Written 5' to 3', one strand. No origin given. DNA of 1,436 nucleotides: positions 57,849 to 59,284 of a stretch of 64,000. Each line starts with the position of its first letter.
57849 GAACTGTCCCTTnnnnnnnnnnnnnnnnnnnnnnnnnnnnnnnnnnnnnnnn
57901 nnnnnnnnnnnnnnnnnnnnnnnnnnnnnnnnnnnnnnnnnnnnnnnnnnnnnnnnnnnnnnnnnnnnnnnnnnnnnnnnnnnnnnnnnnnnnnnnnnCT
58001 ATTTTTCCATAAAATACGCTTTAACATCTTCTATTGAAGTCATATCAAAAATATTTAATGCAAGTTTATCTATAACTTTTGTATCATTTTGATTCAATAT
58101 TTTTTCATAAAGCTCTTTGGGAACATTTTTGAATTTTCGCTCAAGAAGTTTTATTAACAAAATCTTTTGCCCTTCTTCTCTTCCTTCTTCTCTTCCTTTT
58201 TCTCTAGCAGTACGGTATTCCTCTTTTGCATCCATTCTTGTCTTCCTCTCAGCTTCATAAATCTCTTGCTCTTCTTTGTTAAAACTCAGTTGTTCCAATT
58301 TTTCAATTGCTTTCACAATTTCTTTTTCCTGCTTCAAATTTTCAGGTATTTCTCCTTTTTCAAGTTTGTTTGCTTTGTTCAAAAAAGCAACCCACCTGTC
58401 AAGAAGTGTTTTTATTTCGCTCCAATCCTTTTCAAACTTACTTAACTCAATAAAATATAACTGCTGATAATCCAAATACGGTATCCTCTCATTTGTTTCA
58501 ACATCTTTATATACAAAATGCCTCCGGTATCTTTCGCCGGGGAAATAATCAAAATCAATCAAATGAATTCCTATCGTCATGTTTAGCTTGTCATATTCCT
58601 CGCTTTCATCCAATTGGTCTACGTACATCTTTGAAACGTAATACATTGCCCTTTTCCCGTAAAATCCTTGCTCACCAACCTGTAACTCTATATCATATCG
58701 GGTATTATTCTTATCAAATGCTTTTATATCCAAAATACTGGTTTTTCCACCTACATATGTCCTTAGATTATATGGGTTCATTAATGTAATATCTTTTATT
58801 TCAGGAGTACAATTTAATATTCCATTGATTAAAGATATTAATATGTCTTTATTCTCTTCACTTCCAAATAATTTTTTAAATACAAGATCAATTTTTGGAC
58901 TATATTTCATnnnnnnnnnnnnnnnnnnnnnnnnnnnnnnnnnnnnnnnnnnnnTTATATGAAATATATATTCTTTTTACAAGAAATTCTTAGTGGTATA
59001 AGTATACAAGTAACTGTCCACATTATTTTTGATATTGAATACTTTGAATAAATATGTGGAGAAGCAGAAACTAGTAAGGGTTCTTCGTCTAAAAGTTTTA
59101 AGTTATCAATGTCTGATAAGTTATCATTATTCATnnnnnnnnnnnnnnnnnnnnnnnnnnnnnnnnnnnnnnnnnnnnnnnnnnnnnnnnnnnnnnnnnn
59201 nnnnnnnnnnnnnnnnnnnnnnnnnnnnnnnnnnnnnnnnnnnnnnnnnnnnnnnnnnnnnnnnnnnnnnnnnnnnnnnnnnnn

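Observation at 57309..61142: rnf operon split by an Rpn-family nuclease gene, with a mosaic direct duplication that gives rnfDGEAB its own copy of the operon upstream region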

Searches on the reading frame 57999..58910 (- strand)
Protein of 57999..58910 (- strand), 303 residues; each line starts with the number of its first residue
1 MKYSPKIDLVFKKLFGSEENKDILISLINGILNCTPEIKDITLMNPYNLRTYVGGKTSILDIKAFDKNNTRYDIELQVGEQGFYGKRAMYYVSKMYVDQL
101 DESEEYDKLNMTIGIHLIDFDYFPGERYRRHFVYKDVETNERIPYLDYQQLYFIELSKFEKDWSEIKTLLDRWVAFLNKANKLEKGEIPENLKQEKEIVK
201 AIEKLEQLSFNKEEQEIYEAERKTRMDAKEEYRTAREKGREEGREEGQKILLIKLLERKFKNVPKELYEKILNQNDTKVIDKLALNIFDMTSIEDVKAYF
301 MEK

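Call 4: search_protein_families(library=pfam, proteins=[window:57999-58910:-], max_evalue=0.01)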
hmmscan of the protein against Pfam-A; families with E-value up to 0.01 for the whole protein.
window:57999-58910:- (303 aa): 2 families
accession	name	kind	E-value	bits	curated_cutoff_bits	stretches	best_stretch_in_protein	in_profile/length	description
PF12784.13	PDDEXK_2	-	2.7e-55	188.1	27.4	1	5-234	1-228/229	PD-(D/E)XK nuclease family transposase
PF14261.11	DUF4351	-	2.8e-10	40.5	25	1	241-300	1-59/59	Domain of unknown function (DUF4351)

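Call 7: find_encoding_contigs(protein=window:57999-58910:-, flank=10000, max_places=10)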
Protein window:57999-58910:- (303 aa): no gene with exactly this product is on record in the collection.

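Call 12: find_homologous_proteins(query=window:57999-58910:-, max_evalue=1e-20)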
Query window:57999-58910:- (303 aa): 716 proteins with E <= 1e-20 among 1950 candidates; the best 120 are listed.
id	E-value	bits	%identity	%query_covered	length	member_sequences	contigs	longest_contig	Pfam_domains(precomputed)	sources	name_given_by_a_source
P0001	2.5e-109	383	70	82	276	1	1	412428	PF12784.14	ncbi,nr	ncbi:MAG: Rpn family recombination-promoting nuclease/putative transposase [Candidatus Riflebacteria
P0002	2.9e-108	380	69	84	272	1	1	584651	PF12784.14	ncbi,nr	ncbi:MAG: Rpn family recombination-promoting nuclease/putative transposase [Candidatus Riflebacteria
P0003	1.2e-104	368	63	84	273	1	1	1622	PF12784.14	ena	-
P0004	4.3e-104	366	65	82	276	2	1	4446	PF12784.14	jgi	-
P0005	1.0e-103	365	67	82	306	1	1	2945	PF12784.14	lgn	-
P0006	1.6e-103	364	67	81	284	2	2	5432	PF12784.14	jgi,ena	-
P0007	2.8e-102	360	66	82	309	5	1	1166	PF12784.14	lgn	-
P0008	9.5e-102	358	63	82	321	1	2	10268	PF12784.14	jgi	-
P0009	1.2e-101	358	63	81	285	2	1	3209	PF12784.14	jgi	-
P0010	8.8e-100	352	63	80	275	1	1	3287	PF12784.14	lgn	-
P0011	1.4e-99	351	63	83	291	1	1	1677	PF12784.14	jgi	-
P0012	6.0e-99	349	61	81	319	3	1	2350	PF12784.14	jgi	-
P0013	6.0e-99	349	62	82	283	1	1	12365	PF12784.14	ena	-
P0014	5.2e-98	346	61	81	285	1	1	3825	PF12784.14,PF27070.1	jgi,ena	-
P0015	7.8e-98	345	61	84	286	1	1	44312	PF12784.14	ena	-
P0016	3.0e-97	343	52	98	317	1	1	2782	PF12784.14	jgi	jgi:predicted transposase/invertase (TIGR01784 family)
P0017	7.8e-96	339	60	82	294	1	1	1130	PF12784.14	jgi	jgi:predicted transposase/invertase (TIGR01784 family)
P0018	1.8e-95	338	63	81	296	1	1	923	PF12784.14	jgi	jgi:predicted transposase/invertase (TIGR01784 family)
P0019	7.0e-94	332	61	84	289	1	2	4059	PF12784.14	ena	-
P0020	1.1e-93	332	60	82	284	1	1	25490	PF12784.14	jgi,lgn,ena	-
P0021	1.6e-93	331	65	82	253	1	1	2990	PF12784.14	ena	-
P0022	2.1e-92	327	59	81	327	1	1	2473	PF12784.14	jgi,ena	-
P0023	5.8e-92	326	68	68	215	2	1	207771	PF12784.14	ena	-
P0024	5.0e-91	323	62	82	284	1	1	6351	PF12784.14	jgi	jgi:predicted transposase/invertase (TIGR01784 family)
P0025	2.1e-90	321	61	75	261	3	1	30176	PF12784.14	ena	-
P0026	2.0e-89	318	61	77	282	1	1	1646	PF12784.14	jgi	-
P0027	2.6e-89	317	61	81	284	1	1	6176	PF12784.14,PF27070.1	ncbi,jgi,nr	ncbi:MAG: transposase [Fusobacteriia bacterium 4572_132]|nr:MAG: transposase [Fusobacteriia bacteriu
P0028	8.2e-89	316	56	88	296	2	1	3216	PF12784.14,PF27070.1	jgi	-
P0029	1.0e-88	315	58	82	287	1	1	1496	PF12784.14,PF27070.1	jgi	jgi:predicted transposase/invertase (TIGR01784 family)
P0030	1.4e-88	315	62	83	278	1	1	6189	PF12784.14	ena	-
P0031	1.7e-88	315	60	84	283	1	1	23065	PF12784.14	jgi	-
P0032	2.1e-88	314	60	84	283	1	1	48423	PF12784.14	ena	-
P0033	2.3e-88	314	50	99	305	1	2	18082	PF14261.12,PF12784.14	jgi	jgi:predicted transposase/invertase (TIGR01784 family)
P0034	5.5e-88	313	59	82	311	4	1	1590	PF12784.14,PF27070.1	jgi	-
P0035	5.2e-86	307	58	81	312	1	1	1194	PF12784.14,PF09811.15,PF27070.1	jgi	jgi:predicted transposase/invertase (TIGR01784 family)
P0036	8.3e-86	306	60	82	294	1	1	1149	PF12784.14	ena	-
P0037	1.1e-85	305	48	99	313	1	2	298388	PF14261.12,PF12784.14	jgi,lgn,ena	-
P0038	2.0e-85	305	56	82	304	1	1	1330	PF12784.14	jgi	jgi:predicted transposase/invertase (TIGR01784 family)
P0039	3.7e-85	304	55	84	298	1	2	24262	PF12784.14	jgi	-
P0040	3.6e-84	300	59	80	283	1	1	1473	PF12784.14,PF27070.1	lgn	-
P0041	4.3e-84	300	57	77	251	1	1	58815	PF12784.14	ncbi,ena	-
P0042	1.9e-83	298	59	79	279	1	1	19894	PF12784.14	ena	-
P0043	2.4e-83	298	54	84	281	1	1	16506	PF12784.14,PF27070.1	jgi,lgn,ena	-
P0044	1.4e-82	295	42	99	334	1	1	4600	PF14261.12,PF12784.14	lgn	-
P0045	1.9e-82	295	57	82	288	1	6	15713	PF12784.14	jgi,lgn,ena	-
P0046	2.8e-82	294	57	81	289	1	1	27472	PF12784.14,PF27070.1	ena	-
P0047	4.7e-82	294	47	99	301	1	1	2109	PF14261.12,PF12784.14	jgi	jgi:predicted transposase/invertase (TIGR01784 family)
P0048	9.7e-82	292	45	99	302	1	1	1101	PF14261.12,PF12784.14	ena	-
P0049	1.3e-81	292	57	78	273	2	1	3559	PF12784.14,PF27070.1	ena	-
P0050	5.1e-81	290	44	98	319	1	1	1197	PF14261.12,PF12784.14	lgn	-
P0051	7.3e-81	290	45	99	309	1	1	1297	PF14261.12,PF12784.14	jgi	jgi:predicted transposase/invertase (TIGR01784 family)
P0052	9.7e-81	289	53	81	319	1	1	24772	PF12784.14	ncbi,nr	ncbi:MAG: Rpn family recombination-promoting nuclease/putative transposase [Oligoflexia bacterium]|n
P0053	1.4e-80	289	46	98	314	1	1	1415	PF14261.12,PF12784.14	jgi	-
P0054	5.9e-80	287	46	89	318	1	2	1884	PF14261.12,PF12784.14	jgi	-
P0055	1.2e-79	286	45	99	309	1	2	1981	PF14261.12,PF12784.14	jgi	-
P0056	3.8e-79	284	55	79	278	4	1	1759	PF12784.14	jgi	-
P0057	1.4e-78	282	50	84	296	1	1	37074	PF12784.14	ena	-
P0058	3.3e-78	281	45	99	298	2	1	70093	PF14261.12,PF12784.14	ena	-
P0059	4.2e-78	281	48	88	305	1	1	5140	PF14261.12,PF12784.14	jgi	jgi:predicted transposase/invertase (TIGR01784 family)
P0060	2.1e-77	278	51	84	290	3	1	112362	PF12784.14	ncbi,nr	ncbi:MAG: Rpn family recombination-promoting nuclease/putative transposase [Candidatus Delongbacteri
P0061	2.6e-77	278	45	98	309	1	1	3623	PF14261.12,PF12784.14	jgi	jgi:predicted transposase/invertase (TIGR01784 family)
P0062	2.6e-77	278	46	98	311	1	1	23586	PF14261.12,PF12784.14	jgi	-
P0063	2.4e-76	275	45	99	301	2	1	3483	PF14261.12,PF12784.14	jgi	-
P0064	3.9e-76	274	51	81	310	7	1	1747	PF12784.14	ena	-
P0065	3.9e-76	274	51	81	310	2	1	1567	PF12784.14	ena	-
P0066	1.7e-75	272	47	98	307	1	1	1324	PF14261.12,PF12784.14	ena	-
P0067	1.8e-75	272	43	98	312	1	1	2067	PF14261.12,PF12784.14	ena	-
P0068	2.4e-75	272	45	98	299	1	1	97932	PF14261.12,PF12784.14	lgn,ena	-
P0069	2.5e-75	271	62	65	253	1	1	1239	PF12784.14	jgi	-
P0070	3.1e-75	271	51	84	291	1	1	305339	PF12784.14,PF27070.1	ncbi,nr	ncbi:MAG: Rpn family recombination-promoting nuclease/putative transposase [Candidatus Riflebacteria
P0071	2.3e-74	268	53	82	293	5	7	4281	PF12784.14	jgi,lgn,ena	jgi:predicted transposase/invertase (TIGR01784 family)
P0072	3.6e-74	268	56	81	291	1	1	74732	PF12784.14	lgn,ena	-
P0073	4.3e-74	267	55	82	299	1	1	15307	PF12784.14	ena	-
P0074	9.7e-74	266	49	83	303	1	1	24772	PF12784.14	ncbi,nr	ncbi:MAG: Rpn family recombination-promoting nuclease/putative transposase [Oligoflexia bacterium]|n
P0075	1.3e-73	266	46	98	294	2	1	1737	PF14261.12,PF12784.14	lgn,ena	-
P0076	1.3e-73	266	65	62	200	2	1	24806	PF12784.14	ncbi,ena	-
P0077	6.6e-73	264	54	80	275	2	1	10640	PF12784.14,PF27070.1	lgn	-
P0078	6.9e-73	263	50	82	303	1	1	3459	PF12784.14,PF27070.1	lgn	-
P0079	7.4e-73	263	53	82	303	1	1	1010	PF12784.14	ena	-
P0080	9.7e-73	263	52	79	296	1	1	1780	PF12784.14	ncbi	-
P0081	1.3e-72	263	53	77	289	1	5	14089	PF12784.14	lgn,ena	-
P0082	3.1e-72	261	52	84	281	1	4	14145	PF12784.14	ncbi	-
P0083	3.5e-72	261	53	83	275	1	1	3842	PF12784.14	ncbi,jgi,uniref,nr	ncbi:Rpn family recombination-promoting nuclease/putative transposase [Tepidibacter formicigenes]|jg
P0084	5.7e-72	260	52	83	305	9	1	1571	PF12784.14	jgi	jgi:predicted transposase/invertase (TIGR01784 family)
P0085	5.9e-72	260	54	79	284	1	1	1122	PF12784.14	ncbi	-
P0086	6.3e-72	260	52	82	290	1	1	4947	PF12784.14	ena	-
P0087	1.2e-71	259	53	82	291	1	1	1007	PF12784.14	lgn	-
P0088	2.0e-71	259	53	81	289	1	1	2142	PF12784.14,PF27070.1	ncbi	-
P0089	2.4e-71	258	54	82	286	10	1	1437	PF12784.14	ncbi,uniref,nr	ncbi:PD-(D/E)XK nuclease family transposase [Clostridium tepidiprofundi DSM 19306]|uniref:PD-(D/E)XK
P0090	2.5e-71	258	51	78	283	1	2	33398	PF12784.14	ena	-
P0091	3.1e-71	258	52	81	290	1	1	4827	PF12784.14,PF27070.1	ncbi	-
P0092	3.8e-71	258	51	81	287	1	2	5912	PF12784.14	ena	-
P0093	3.9e-71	258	45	88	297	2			PF12784.14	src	-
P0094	1.1e-70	256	53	79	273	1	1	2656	PF12784.14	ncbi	-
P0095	1.2e-70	256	50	84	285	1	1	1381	PF12784.14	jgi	-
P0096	1.3e-70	256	51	83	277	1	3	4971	PF12784.14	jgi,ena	-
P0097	2.0e-70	255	51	83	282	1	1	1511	PF12784.14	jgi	jgi:predicted transposase/invertase (TIGR01784 family)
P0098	2.0e-70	255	49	86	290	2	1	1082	PF12784.14,PF27070.1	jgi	-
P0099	3.0e-70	255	51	85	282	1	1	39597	PF12784.14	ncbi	-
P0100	3.3e-70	255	43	98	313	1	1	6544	PF14261.12,PF12784.14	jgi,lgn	jgi:predicted transposase/invertase (TIGR01784 family)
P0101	4.5e-70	254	46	98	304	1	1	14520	PF12784.14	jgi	jgi:predicted transposase/invertase (TIGR01784 family)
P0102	4.9e-70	254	51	83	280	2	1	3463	PF12784.14,PF27070.1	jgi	-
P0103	7.8e-70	253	54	79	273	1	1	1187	PF12784.14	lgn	-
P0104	1.1e-69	253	52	82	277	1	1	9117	PF12784.14,PF27070.1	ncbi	-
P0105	3.8e-69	251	53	80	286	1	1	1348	PF12784.14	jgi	-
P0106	4.6e-69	251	52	79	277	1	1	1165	PF12784.14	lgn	-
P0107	7.1e-69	250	50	80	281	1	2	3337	PF12784.14,PF27070.1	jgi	jgi:predicted transposase/invertase (TIGR01784 family)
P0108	9.5e-69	250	51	82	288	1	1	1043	PF12784.14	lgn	-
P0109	1.3e-68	249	49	79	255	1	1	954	PF12784.14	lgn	-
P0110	5.0e-68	247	49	90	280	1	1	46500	PF12784.14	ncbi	-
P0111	5.2e-68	247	48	85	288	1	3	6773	PF12784.14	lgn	-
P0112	5.2e-68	247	49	87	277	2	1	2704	PF12784.14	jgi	-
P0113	5.4e-68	247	50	81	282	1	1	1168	PF12784.14,PF27070.1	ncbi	-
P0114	1.1e-67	246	53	79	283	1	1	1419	PF12784.14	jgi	-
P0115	1.2e-67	246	50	78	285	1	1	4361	PF12784.14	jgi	-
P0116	1.3e-67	246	57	67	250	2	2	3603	PF12784.14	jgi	-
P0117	1.5e-67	246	52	78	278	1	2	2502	PF12784.14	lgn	-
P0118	1.7e-67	246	50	79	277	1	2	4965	PF12784.14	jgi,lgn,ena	-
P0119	1.8e-67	246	50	79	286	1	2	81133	PF12784.14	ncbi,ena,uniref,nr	ncbi:Rpn family recombination-promoting nuclease/putative transposase [Clostridium sp.]|uniref:Rpn f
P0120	1.9e-67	246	51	79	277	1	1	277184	PF12784.14,PF27070.1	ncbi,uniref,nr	ncbi:Rpn family recombination-promoting nuclease/putative transposase [Clostridium tagluense]|uniref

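Call 20: find_related_loci(query=A1, collection=metagenome_contigs, flank=8000)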
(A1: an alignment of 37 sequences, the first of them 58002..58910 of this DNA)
Query A1 (303 aa) in metagenome_contigs; peptide patterns used: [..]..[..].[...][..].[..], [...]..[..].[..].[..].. (x = any residue, [..] = any of these).
600 stretches matched a pattern (row limit reached: there are more); 484 encode a relative of the query (tblastn E <= 1e-3); the best 80 are kept; 80 distinct loci.
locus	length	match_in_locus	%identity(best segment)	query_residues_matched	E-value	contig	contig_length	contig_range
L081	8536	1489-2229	68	2-248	3e-115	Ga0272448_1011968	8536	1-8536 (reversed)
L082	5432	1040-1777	67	2-247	3e-109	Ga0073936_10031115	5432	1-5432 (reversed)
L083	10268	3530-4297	63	3-250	2e-107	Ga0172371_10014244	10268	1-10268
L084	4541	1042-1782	64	3-249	5e-107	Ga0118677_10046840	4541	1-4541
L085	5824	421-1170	63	3-252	3e-105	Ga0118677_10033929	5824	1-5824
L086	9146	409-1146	61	2-247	4e-104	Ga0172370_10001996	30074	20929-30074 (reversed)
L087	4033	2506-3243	61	2-247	7e-104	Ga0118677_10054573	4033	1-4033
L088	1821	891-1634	60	2-249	5e-105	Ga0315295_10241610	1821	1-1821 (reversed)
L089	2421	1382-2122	60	3-249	5e-101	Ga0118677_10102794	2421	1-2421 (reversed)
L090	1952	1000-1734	62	3-247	2e-101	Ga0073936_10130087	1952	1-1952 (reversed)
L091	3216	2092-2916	56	2-267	3e-96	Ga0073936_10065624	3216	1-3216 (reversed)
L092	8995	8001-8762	60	2-256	1e-93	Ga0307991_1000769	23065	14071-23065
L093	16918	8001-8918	48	2-300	7e-93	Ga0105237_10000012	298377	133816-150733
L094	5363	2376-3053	58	3-249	4e-93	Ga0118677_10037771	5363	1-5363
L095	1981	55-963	45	4-303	6e-92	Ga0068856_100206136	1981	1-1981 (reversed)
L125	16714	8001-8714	48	2-239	2e-67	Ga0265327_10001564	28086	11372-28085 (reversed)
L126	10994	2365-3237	42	2-293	1e-67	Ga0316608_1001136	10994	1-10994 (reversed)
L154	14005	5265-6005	44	1-247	5e-60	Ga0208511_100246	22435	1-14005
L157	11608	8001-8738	45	2-247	1e-59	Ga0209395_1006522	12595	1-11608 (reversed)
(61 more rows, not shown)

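Call 31: search_protein_families(library=pfam, proteins=[L126:984-1742:+, L126:3822-4586:-, L093:6795-7193:+, L093:7100-7567:-, L093:9210-9629:-, L154:116-1582:+, L154:4300-5190:+, L154:6621-7082:+, L157:10686-11216:+, L125:7176-7790:+], max_evalue=0.001)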
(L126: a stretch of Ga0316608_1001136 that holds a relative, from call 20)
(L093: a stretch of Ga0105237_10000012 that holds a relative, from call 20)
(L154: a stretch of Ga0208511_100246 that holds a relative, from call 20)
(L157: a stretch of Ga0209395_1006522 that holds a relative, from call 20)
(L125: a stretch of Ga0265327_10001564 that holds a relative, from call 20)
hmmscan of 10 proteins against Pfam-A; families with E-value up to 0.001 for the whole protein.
L126:984-1742:+ (252 aa): 1 family
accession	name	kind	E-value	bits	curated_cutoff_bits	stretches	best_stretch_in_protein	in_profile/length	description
PF11463.14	R-HINP1I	-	1.9e-77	259.9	25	1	43-249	1-208/208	R.HinP1I restriction endonuclease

L126:3822-4586:- (254 aa): 1 family
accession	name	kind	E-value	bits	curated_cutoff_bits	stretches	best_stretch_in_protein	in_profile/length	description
PF01609.27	DDE_Tnp_1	-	6.4e-09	36.3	23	1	9-247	21-174/200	Transposase DDE domain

L093:6795-7193:+ (132 aa): 0 families

L093:7100-7567:- (155 aa): 0 families

L093:9210-9629:- (139 aa): 0 families

L154:116-1582:+ (488 aa): 6 families
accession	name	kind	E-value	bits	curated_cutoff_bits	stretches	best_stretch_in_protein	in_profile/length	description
PF01050.24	MannoseP_isomer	-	3.5e-57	192.1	23.6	1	370-484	2-116/116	Mannose-6-phosphate isomerase C-terminal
PF00483.29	NTP_transferase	-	2.2e-50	172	21.2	1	15-304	2-242/245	Nucleotidyl transferase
PF22640.1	ManC_GMP_beta-helix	-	1e-15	57.8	27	1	313-366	2-55/55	MannoseP isomerase/GMP-like beta-helix domain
PF07883.17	Cupin_2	-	1.6e-11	44.2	27.2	1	401-468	3-69/70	Cupin domain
PF12804.13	NTP_transf_3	-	2.4e-05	25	27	1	16-145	2-111/160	MobA-like NTP transferase domain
PF02311.25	AraC_binding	-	0.00015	21.9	21.1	1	413-459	18-65/135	AraC-like ligand binding domain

L154:4300-5190:+ (296 aa): 2 families
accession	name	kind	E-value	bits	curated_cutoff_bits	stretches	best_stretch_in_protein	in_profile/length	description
PF11103.14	DUF2887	-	2.7e-72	243.5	24.1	1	3-202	1-200/200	Protein of unknown function (DUF2887)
PF14261.11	DUF4351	-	5.9e-21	74.7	25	1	236-294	1-59/59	Domain of unknown function (DUF4351)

L154:6621-7082:+ (153 aa): 1 family
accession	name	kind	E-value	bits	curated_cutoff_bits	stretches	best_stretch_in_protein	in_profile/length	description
PF00483.29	NTP_transferase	-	6.8e-18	65.6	21.2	1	4-142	133-231/245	Nucleotidyl transferase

L157:10686-11216:+ (176 aa): 0 families

L125:7176-7790:+ (204 aa): 1 family
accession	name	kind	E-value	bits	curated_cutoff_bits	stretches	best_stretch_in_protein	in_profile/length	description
PF02086.21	MethyltransfD12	-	2.7e-22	80.2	22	1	5-150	98-253/253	D12 class N6 adenine-specific DNA methyltransferase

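Call 37: search_protein_families(library=ncbifam, proteins=[window:57999-58910:-], max_evalue=0.001)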
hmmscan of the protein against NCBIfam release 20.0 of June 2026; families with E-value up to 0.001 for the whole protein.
window:57999-58910:- (303 aa): 1 family
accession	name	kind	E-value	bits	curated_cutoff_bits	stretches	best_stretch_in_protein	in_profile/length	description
TIGR01784.1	T_den_put_tspse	subfamily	1.5e-45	156.1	52.1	1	6-257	1-251/273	Rpn family recombination-promoting nuclease/putative transposase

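Call 38: search_protein_families(library=padloc, proteins=[window:57999-58910:-], max_evalue=0.01)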
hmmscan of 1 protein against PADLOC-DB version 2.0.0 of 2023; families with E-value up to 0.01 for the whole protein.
window:57999-58910:- (303 aa): 0 families

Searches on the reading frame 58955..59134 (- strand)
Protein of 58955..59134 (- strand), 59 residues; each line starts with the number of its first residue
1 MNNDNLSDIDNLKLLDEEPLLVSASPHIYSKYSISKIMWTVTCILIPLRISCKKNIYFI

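Call 4: search_protein_families(library=pfam, proteins=[window:58955-59134:-], max_evalue=0.01)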
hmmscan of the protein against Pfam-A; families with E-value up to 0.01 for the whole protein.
window:58955-59134:- (59 aa): 1 family
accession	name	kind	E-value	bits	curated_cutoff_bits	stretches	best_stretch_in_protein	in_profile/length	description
PF03116.20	NQR2_RnfD_RnfE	-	0.0067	16.3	27.7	1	22-48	2-28/296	NQR2, RnfD, RnfE family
